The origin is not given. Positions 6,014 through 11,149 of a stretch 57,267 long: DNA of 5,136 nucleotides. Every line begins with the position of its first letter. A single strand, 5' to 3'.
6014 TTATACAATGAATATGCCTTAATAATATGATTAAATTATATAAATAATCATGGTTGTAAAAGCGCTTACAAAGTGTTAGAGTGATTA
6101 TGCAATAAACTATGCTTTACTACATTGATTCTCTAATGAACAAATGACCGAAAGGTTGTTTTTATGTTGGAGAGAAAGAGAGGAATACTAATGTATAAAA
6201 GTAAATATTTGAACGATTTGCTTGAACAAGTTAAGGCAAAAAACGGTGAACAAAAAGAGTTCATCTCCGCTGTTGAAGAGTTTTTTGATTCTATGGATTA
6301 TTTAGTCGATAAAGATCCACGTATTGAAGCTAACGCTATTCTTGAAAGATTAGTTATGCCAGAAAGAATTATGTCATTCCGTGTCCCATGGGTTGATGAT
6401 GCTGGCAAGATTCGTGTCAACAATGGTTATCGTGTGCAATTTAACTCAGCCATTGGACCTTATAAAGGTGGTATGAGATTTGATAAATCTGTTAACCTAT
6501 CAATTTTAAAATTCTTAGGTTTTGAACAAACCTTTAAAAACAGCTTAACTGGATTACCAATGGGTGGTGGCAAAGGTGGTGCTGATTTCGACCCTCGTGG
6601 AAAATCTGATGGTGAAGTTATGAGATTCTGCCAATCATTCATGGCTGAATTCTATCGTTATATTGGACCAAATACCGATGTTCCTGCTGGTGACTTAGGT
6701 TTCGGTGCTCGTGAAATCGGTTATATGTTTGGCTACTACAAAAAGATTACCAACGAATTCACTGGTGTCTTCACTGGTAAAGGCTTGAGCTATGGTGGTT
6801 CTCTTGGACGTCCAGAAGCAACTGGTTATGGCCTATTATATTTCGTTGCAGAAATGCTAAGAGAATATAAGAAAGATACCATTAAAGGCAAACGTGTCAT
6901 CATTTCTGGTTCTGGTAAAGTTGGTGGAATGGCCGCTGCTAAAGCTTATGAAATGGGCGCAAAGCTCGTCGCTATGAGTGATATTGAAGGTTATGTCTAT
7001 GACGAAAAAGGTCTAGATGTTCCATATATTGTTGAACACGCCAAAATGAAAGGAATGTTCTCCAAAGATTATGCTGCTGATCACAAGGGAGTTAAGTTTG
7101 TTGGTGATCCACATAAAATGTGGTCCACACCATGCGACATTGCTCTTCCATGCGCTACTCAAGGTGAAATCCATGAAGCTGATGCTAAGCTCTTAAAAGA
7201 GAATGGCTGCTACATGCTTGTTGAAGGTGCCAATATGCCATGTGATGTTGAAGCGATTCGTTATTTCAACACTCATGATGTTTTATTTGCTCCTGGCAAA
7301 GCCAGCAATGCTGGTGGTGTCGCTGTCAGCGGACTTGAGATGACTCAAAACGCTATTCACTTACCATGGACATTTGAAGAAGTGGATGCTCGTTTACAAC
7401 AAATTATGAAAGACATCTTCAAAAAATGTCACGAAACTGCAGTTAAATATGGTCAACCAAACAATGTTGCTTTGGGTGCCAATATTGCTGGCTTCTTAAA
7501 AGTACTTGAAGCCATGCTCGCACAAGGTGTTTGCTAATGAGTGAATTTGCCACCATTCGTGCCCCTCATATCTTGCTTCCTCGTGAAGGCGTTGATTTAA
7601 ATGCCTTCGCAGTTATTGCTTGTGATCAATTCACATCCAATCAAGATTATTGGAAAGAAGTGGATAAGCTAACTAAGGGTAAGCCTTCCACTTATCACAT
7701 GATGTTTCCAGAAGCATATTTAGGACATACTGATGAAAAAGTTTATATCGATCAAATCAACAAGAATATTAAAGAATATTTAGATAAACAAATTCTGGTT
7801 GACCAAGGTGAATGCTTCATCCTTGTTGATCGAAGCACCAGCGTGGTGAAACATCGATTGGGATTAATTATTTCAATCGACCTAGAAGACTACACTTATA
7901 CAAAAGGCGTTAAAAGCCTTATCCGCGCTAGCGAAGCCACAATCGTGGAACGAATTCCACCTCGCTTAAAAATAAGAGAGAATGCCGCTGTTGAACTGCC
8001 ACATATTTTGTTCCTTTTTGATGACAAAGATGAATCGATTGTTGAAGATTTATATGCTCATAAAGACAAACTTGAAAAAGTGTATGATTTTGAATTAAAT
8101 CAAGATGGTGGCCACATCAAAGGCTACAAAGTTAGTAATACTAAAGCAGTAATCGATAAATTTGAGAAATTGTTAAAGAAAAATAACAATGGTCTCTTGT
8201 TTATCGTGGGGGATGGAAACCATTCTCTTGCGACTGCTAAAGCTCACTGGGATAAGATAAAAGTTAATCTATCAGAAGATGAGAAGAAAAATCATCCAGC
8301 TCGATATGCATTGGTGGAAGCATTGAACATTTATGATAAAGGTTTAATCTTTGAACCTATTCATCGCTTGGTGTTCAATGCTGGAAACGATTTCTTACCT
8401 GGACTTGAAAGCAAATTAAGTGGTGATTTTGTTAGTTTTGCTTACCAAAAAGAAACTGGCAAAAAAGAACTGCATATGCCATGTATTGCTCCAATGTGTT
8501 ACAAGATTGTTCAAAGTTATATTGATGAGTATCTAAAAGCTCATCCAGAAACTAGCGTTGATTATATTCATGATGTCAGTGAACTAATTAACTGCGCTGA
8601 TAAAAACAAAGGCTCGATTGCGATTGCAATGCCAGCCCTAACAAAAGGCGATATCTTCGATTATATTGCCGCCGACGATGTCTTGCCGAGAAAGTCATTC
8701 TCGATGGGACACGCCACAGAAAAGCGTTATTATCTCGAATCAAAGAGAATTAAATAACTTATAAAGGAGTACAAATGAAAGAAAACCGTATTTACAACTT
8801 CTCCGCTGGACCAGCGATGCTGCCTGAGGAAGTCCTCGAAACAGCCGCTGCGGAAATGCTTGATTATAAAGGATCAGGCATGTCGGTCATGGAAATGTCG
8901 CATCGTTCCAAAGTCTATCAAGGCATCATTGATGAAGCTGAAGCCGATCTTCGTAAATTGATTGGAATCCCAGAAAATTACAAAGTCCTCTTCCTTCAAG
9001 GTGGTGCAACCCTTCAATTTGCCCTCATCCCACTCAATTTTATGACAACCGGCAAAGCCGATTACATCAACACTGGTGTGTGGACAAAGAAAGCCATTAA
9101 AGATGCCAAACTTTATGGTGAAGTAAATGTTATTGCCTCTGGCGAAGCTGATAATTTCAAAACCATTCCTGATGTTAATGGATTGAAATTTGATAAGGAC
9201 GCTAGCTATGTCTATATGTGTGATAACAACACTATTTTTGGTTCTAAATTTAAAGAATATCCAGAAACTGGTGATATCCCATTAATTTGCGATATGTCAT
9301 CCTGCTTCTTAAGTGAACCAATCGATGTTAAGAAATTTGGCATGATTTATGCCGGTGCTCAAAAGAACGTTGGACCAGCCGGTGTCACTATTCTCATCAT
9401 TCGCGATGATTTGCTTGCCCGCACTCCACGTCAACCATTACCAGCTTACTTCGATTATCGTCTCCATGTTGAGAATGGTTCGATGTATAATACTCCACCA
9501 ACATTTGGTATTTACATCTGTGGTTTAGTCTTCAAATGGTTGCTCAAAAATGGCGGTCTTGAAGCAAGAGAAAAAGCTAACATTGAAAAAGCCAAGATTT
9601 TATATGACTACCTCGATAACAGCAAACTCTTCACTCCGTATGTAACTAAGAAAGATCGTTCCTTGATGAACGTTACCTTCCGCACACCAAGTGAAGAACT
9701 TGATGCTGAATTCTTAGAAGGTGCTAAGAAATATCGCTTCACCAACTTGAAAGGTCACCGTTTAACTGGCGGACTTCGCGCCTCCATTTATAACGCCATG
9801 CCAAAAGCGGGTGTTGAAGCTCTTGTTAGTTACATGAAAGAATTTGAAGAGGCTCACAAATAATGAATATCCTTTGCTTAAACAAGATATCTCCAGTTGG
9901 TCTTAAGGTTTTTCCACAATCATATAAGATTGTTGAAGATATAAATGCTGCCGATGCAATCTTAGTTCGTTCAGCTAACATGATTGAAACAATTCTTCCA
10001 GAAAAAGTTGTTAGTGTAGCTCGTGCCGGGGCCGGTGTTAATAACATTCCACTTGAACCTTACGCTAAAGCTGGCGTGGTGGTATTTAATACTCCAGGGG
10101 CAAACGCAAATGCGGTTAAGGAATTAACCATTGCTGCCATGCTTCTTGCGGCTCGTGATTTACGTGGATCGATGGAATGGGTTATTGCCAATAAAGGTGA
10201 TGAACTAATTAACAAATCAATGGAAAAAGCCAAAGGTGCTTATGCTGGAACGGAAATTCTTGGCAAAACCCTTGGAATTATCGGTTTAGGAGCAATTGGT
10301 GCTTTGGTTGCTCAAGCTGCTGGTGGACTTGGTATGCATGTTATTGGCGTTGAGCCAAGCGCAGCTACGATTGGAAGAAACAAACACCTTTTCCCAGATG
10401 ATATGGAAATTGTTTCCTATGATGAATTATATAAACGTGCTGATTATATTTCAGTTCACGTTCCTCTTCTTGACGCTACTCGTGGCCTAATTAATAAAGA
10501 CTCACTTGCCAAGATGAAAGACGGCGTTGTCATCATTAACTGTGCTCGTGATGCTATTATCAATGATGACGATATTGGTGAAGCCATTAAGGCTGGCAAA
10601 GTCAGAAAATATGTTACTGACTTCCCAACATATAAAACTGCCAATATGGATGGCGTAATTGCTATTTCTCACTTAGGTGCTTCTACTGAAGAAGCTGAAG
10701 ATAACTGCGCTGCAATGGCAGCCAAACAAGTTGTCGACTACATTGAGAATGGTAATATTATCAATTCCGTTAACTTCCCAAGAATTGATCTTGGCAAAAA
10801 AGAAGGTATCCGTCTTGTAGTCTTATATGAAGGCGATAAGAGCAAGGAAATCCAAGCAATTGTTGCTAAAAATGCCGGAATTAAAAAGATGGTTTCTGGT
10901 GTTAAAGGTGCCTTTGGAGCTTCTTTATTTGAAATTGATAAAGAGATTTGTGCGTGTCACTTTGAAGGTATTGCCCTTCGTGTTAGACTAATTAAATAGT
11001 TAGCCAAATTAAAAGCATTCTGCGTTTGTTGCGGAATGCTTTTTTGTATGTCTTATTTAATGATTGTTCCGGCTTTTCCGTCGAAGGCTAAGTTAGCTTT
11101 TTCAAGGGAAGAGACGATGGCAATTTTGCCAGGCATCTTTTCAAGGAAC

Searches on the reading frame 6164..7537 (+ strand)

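Call 13: search_protein_families(library=ncbifam, max_evalue=1e-25, proteins=[window:6164-7537:+])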
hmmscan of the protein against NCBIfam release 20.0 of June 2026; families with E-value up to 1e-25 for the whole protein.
window:6164-7537:+ (457 aa): 5 families
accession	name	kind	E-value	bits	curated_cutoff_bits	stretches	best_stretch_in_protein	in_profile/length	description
NF006929.0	PRK09414.1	equivalog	7.5e-206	684.3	536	1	12-456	3-444/445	NADP-specific glutamate dehydrogenase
NF010633.0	PRK14030.1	subfamily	1.7e-178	594.3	743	1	17-457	4-445/445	glutamate dehydrogenase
NF010634.0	PRK14031.1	equivalog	1.2e-169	564.5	822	1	18-456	5-443/444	NADP-specific glutamate dehydrogenase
NF041398.1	GluDhGdhB_Halo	equivalog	2.2e-65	221.2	620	1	57-426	22-380/410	glutamate dehydrogenase GdhB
NF040817.1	GdhA_Arch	equivalog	5.5e-65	220.2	750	1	57-455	25-415/419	glutamate dehydrogenase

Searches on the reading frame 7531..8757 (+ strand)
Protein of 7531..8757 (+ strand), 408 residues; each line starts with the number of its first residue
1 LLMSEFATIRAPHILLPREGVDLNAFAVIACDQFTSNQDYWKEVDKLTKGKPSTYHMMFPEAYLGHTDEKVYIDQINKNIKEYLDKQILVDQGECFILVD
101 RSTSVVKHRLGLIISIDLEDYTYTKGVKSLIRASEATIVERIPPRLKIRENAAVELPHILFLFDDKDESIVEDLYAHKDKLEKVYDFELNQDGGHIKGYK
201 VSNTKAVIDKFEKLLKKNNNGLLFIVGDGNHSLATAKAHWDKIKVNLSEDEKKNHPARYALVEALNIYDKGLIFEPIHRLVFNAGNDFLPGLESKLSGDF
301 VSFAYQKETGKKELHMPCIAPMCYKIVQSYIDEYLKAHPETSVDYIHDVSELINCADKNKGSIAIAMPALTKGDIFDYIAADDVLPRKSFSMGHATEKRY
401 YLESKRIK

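Call 13: search_protein_families(library=ncbifam, max_evalue=1e-25, proteins=[window:7531-8757:+])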
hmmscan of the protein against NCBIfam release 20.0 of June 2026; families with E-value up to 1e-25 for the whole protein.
window:7531-8757:+ (408 aa): 0 families

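Call 15: search_protein_families(library=pfam, max_evalue=0.00001, proteins=[window:7531-8757:+])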
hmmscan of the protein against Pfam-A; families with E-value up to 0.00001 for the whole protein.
window:7531-8757:+ (408 aa): 1 family
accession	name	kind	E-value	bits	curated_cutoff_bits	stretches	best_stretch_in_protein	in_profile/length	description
PF06245.16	DUF1015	-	1.4e-56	192.2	25.8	1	15-316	1-295/325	Protein of unknown function (DUF1015)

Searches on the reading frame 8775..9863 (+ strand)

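Call 13: search_protein_families(library=ncbifam, max_evalue=1e-25, proteins=[window:8775-9863:+])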
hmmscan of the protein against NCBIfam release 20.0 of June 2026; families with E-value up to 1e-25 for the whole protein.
window:8775-9863:+ (362 aa): 3 families
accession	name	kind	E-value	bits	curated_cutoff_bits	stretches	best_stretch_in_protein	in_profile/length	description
NF003764.0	PRK05355.1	equivalog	5.2e-163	542.1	253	1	4-361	2-356/357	3-phosphoserine/phosphohydroxythreonine transaminase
TIGR01364.1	serC_1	equivalog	3.2e-154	513.1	443.6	1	6-361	1-358/358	phosphoserine transaminase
NF009112.0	PRK12462.1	equivalog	3.7e-119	397.8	563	1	6-361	6-364/365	phosphoserine transaminase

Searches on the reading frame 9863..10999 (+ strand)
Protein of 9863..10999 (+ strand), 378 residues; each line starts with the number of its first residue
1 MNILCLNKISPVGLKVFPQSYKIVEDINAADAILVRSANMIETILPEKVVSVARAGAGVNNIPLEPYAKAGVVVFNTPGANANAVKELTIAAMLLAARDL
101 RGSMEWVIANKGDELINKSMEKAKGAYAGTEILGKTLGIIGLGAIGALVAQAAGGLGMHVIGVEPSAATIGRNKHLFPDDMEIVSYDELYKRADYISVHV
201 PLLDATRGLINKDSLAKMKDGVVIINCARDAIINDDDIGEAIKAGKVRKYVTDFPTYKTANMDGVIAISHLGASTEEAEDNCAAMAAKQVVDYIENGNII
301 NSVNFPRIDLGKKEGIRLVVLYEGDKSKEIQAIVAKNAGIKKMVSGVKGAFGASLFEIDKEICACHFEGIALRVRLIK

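Call 13: search_protein_families(library=ncbifam, max_evalue=1e-25, proteins=[window:9863-10999:+])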
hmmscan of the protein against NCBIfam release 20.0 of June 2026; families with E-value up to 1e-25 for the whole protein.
window:9863-10999:+ (378 aa): 6 families
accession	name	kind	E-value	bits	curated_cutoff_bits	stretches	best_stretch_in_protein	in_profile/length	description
TIGR01327.1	PGDH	equivalog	1.2e-61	209.1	454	1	21-315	32-322/525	phosphoglycerate dehydrogenase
NF008759.0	PRK11790.1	equivalog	5.5e-43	147.2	404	1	22-324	47-348/410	phosphoglycerate dehydrogenase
NF009714.1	PRK13243.1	equivalog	7e-35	120.9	455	1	21-295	37-314/332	glyoxylate reductase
NF005069.0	PRK06487.1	equivalog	2.8e-29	102.2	448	1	23-253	42-261/320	2-hydroxyacid dehydrogenase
NF006263.0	PRK08410.1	equivalog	7.4e-29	101.1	389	1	29-253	42-256/311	D-2-hydroxyacid dehydrogenase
NF041369.1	Dhydh_Halo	equivalog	1.1e-27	97.1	400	1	40-303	49-304/305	D-2-hydroxyacid dehydrogenase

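Call 57: find_related_loci(query=window:9863-10996:+, collection=genome_contigs, flank=10000)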
Query window:9863-10996:+ (378 aa) in genome_contigs; peptide patterns used: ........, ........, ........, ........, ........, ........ (x = any residue, [..] = any of these).
74 stretches matched a pattern; 1 encode a relative of the query (tblastn E <= 1e-3); 1 distinct loci.
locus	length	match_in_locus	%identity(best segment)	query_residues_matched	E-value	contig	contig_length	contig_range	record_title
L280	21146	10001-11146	45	2-377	2e-96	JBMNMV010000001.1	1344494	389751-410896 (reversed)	MAG: Anaerovoracaceae bacterium isolate SBF912LR0HQ0166 contig_20726, whole genome shotgun sequence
